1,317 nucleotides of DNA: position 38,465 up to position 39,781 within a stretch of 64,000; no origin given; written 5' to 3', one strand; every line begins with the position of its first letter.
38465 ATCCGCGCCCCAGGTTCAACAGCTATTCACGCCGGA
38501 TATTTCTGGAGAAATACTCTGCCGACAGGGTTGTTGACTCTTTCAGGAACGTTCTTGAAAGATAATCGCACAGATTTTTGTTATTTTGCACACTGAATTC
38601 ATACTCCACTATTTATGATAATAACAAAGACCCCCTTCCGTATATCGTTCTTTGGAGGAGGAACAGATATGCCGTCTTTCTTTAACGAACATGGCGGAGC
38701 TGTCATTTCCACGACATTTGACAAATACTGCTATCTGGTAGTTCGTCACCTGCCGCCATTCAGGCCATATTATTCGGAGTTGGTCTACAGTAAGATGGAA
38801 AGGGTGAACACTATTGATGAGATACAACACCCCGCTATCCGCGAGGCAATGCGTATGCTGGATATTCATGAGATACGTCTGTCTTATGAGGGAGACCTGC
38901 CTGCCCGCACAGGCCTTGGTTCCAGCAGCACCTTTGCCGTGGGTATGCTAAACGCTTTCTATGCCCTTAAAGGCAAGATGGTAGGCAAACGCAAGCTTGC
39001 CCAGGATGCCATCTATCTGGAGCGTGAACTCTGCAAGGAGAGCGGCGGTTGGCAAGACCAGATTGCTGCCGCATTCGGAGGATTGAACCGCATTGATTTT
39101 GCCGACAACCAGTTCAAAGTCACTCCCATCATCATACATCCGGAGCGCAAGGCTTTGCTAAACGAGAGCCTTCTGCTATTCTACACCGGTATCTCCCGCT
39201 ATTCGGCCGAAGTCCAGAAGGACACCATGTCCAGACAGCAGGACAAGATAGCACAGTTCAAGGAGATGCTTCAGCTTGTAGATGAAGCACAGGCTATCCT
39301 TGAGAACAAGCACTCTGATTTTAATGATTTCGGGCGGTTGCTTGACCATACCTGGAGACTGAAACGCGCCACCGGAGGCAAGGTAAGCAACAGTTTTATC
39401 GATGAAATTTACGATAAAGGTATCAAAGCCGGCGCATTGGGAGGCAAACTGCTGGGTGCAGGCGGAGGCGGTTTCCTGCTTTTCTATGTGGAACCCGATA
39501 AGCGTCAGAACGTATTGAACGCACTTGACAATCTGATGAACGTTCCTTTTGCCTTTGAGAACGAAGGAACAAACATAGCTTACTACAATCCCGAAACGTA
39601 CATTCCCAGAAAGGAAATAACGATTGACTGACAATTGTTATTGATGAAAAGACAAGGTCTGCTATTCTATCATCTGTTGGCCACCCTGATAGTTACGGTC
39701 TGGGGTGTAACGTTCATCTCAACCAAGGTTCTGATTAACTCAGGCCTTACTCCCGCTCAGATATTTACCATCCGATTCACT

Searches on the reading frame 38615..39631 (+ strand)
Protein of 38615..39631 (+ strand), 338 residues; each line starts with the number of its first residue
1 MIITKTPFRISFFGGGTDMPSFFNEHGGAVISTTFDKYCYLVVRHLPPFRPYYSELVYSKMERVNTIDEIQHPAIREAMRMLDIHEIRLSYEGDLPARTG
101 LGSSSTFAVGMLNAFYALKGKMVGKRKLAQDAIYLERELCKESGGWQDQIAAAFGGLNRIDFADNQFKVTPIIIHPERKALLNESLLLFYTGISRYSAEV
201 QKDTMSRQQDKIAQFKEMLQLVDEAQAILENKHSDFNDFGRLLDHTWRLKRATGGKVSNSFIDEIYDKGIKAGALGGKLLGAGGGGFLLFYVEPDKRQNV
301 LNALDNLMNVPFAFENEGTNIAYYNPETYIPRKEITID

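Call 64: search_protein_families(library=pfam, proteins=[window:38615-39631:+])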
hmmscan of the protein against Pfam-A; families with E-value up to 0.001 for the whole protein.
window:38615-39631:+ (338 aa): 2 families
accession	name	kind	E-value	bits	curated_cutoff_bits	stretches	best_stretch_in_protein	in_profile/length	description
PF00288.32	GHMP_kinases_N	-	2e-14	54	22.3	1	77-156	9-87/87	GHMP kinases N terminal domain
PF08544.19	GHMP_kinases_C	-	3.1e-09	37.5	21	1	232-307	6-82/85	GHMP kinases C terminal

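Call 78: search_protein_families(library=ncbifam, proteins=[window:38615-39631:+], max_evalue=0.01)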
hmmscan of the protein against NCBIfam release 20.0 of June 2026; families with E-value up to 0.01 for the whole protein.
window:38615-39631:+ (338 aa): 12 families
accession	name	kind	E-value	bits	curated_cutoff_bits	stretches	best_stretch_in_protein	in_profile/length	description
NF049969.1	GlMnHpPKinHddA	equivalog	6.6e-44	150.7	600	1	2-318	3-332/338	D-glycero-D-manno-heptose 7-phosphate kinase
NF009948.0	PRK13412.1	equivalog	2.4e-28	98.4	721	1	92-290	732-933/974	bifunctional fucokinase/fucose-1-phosphate guanylyltransferase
TIGR00549.1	mevalon_kin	equivalog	1.3e-19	70.7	163.05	1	27-289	16-274/276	mevalonate kinase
NF003036.0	PRK03926.1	equivalog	5.6e-14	51.9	403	1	72-309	61-284/302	mevalonate kinase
NF003006.0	PRK03817.1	equivalog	3.1e-13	49.4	443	2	61-199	61-195/352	galactokinase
NF001816.0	PRK00555.1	equivalog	1e-10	41.1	509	1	224-305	259-337/363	galactokinase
TIGR00191.1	thrB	equivalog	1e-05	24.6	168.25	1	84-161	78-148/304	homoserine kinase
TIGR01920.1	Shik_kin_archae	equivalog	7.8e-05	22.1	126.85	1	75-158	57-142/266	shikimate kinase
NF002288.1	PRK01212.1-4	equivalog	0.00011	21.4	194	1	82-307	71-281/303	homoserine kinase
TIGR00131.1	gal_kin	equivalog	0.00065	18.7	226.65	0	216-305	277-363/388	galactokinase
NF003705.0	PRK05322.1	equivalog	0.0016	17.2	385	0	222-302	281-359/388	galactokinase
NF003472.0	PRK05101.1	equivalog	0.0095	14.9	499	0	80-162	106-188/382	galactokinase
